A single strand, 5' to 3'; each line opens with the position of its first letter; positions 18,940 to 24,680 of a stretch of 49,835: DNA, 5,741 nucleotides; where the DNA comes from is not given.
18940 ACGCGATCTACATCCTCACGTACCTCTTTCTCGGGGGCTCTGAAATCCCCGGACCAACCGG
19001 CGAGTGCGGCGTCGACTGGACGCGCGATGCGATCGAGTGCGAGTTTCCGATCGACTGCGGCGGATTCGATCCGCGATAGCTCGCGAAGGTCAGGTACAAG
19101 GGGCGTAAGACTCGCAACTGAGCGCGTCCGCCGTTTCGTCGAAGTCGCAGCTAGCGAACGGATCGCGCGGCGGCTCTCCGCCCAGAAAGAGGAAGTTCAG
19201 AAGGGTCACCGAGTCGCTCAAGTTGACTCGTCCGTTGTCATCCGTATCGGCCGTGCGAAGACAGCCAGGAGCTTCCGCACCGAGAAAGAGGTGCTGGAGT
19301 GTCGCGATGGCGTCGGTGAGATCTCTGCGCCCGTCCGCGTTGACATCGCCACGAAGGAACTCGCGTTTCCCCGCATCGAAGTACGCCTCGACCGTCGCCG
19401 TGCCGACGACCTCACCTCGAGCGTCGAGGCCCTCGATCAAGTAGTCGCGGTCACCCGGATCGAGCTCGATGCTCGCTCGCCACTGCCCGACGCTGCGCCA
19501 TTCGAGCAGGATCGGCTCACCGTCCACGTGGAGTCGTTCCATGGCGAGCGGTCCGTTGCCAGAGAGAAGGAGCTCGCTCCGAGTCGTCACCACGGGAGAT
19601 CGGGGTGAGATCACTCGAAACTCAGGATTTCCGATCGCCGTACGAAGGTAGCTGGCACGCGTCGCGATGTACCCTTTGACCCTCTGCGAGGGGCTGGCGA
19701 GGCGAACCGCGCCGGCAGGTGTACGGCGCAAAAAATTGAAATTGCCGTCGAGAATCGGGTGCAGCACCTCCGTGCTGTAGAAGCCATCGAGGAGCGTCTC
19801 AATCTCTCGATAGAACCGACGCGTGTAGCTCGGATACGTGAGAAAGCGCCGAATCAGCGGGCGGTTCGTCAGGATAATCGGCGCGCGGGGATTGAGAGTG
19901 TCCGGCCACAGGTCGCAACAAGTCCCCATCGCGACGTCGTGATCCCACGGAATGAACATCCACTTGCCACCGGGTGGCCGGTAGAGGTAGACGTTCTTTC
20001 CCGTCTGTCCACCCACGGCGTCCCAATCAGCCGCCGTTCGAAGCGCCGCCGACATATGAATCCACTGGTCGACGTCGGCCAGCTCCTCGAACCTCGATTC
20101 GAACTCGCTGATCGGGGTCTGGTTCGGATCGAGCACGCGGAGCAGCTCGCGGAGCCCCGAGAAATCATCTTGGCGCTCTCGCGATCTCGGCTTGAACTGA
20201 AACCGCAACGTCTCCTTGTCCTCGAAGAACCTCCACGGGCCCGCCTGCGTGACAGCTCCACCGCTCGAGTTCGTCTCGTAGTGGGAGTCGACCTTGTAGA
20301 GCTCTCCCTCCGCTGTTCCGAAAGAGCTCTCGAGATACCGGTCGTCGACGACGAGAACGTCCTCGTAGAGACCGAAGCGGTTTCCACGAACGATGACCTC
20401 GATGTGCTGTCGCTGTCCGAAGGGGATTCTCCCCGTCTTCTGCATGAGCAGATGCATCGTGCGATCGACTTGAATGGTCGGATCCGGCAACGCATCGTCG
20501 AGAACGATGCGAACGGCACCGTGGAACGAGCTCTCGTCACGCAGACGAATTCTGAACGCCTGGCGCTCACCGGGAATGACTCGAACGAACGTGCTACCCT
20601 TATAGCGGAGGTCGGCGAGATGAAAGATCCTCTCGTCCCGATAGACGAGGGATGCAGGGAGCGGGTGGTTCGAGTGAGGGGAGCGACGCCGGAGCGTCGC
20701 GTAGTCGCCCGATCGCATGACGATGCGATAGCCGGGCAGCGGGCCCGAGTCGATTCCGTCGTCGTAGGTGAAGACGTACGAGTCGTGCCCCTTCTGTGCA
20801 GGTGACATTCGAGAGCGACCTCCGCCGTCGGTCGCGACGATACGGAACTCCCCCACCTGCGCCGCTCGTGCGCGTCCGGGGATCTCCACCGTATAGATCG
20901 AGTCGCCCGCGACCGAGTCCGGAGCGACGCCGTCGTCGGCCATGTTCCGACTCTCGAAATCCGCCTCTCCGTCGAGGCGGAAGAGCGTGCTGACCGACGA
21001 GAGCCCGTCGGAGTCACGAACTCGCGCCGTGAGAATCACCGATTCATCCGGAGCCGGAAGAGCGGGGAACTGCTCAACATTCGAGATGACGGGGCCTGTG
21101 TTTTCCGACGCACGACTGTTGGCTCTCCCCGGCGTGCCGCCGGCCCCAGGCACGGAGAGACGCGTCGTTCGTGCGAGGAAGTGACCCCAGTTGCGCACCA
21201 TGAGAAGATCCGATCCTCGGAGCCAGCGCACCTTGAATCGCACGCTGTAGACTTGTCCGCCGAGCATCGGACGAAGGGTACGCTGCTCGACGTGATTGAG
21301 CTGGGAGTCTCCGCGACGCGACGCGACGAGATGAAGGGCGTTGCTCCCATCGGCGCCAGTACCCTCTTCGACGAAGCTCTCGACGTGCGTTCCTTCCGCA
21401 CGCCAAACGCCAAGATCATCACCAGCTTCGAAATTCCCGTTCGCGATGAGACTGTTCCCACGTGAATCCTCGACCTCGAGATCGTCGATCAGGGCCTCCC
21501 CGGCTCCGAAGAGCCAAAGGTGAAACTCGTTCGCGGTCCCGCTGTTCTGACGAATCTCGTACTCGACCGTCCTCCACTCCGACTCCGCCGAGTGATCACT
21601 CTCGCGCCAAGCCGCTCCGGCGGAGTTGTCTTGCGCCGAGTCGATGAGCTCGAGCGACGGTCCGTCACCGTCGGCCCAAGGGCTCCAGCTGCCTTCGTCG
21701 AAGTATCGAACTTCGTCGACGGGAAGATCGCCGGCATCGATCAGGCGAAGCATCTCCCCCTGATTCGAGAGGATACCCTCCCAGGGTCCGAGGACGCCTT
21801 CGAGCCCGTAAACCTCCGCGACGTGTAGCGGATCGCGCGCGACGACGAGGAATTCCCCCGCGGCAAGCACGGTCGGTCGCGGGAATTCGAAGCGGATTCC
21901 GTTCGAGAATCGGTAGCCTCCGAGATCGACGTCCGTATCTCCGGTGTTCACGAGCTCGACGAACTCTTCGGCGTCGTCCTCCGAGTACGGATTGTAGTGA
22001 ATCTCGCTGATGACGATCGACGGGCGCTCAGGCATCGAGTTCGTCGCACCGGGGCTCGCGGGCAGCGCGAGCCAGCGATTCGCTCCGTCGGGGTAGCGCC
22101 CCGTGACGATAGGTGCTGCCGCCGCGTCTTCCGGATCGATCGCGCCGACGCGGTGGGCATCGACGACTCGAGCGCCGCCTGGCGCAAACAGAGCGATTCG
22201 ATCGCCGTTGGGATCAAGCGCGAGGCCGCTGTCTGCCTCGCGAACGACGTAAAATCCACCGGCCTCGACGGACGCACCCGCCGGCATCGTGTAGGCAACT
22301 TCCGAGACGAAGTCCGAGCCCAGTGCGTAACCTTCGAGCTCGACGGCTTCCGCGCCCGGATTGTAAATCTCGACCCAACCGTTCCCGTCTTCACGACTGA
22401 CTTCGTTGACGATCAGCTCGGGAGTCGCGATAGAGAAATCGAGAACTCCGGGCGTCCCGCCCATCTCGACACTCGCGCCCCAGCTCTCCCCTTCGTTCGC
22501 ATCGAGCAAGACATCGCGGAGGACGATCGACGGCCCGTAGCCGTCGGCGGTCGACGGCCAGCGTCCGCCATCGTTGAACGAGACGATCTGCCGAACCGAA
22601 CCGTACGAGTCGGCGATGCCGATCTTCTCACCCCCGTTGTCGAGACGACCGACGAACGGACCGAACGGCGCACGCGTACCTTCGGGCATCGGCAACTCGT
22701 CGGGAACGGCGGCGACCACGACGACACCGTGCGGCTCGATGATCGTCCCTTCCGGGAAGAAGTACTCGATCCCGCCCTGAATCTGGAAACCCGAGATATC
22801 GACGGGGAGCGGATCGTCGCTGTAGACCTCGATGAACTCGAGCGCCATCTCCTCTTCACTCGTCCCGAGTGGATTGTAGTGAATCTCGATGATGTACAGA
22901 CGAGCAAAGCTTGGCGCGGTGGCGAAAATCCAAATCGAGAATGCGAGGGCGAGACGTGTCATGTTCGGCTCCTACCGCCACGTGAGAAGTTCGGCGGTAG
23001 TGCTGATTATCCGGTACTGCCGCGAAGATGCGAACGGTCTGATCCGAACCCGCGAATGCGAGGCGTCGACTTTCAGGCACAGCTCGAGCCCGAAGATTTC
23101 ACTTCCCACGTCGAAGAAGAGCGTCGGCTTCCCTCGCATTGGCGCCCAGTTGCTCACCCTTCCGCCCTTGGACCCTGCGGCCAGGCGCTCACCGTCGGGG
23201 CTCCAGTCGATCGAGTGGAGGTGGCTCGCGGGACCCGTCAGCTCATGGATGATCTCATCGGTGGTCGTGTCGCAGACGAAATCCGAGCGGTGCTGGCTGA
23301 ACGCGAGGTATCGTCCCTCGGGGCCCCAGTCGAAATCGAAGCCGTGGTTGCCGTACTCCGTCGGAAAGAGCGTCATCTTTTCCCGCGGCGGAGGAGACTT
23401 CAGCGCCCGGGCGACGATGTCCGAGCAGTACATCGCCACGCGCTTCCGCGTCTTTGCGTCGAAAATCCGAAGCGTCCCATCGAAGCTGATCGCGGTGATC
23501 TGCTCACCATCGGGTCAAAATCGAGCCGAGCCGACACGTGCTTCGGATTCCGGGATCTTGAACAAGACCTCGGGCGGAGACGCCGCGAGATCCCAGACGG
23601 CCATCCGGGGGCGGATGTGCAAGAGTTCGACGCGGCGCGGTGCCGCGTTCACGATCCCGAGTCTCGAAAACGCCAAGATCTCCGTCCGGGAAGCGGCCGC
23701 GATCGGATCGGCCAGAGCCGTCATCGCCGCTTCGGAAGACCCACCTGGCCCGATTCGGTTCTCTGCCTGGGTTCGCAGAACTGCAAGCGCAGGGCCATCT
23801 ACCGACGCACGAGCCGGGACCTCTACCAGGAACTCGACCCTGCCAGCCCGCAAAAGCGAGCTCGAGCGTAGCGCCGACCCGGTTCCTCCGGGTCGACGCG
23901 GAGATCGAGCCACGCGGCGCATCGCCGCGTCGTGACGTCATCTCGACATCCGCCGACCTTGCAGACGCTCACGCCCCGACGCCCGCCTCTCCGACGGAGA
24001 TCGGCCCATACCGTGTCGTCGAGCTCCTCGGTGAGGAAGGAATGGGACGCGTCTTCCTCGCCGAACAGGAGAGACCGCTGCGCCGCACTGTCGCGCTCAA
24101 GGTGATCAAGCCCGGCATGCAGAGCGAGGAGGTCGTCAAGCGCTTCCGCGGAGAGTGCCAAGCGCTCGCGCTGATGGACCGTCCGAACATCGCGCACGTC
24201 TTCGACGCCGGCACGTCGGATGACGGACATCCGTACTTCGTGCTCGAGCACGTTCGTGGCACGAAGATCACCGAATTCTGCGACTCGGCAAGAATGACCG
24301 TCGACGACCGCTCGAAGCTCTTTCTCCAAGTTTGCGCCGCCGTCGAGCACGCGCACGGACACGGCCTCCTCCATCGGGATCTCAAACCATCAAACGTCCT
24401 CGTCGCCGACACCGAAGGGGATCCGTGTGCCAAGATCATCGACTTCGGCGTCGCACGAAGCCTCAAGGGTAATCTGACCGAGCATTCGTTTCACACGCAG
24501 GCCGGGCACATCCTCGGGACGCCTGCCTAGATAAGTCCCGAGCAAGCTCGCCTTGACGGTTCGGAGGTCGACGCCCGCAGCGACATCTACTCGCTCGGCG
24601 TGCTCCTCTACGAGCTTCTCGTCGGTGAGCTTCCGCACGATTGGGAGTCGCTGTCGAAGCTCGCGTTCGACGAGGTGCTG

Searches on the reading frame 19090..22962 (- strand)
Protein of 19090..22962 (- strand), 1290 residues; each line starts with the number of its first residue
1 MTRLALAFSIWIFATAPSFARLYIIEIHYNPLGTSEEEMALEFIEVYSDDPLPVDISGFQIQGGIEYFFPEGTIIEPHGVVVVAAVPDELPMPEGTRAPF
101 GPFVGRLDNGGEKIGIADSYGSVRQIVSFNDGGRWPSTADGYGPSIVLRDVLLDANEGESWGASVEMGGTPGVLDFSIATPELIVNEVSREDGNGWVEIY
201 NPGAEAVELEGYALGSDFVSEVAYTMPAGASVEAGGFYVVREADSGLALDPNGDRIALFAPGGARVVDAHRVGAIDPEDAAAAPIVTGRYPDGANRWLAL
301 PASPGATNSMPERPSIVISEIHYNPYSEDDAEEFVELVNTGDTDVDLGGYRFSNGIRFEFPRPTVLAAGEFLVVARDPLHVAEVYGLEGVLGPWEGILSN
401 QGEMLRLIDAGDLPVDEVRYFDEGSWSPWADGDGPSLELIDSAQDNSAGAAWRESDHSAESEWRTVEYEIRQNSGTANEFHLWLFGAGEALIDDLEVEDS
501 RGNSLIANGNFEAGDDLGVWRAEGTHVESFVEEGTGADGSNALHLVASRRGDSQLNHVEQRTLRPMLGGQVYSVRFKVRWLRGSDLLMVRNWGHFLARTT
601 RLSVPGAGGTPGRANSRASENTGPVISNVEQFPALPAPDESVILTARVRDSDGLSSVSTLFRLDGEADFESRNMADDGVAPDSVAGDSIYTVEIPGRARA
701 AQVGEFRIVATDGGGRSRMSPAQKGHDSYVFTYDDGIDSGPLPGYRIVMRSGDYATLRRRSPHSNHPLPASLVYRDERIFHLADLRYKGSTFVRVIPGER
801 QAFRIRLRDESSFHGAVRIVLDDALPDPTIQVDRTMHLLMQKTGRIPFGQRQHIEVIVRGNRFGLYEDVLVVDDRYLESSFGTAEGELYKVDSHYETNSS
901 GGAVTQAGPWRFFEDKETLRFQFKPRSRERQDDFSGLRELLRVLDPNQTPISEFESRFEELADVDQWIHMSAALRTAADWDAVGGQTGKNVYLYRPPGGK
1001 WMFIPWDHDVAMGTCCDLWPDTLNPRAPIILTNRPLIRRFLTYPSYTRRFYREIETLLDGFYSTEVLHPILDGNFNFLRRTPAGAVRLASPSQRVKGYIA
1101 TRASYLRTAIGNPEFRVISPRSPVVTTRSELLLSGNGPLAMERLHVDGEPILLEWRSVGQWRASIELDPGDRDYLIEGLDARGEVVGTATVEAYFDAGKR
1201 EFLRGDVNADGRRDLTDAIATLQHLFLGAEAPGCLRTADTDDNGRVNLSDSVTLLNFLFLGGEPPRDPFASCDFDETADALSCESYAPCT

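Call 17: search_protein_families(library=pfam, proteins=[window:19090-22962:-], max_evalue=0.00001)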
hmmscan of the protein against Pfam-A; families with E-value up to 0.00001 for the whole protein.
window:19090-22962:- (1290 aa): 2 families
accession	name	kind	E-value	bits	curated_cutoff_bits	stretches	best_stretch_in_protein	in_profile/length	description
PF00932.25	LTD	-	3.4e-43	146.9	34.3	3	313-420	5-107/109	Lamin Tail Domain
PF08757.17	CotH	-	4.6e-30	105.7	23.8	1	785-1073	1-279/322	CotH kinase protein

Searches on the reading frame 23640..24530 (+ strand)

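Call 38: search_protein_families(library=pfam, proteins=[window:23640-24530:+], max_evalue=0.0001)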
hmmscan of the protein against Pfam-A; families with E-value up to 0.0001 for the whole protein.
window:23640-24530:+ (296 aa): 4 families
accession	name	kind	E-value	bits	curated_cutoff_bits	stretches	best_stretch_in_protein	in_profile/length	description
PF00069.31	Pkinase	-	3.8e-27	95.8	31.7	1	124-280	1-153/263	Protein kinase domain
PF07714.23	PK_Tyr_Ser-Thr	-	1.2e-18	67.8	23.1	1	127-276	4-153/258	Protein tyrosine and serine/threonine kinase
PF01636.29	APH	-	2.1e-06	28.1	23.2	0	241-272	168-197/239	Phosphotransferase enzyme family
PF03109.22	ABC1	-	2.3e-06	27.4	22.9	1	199-278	144-220/244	ABC1 atypical kinase-like domain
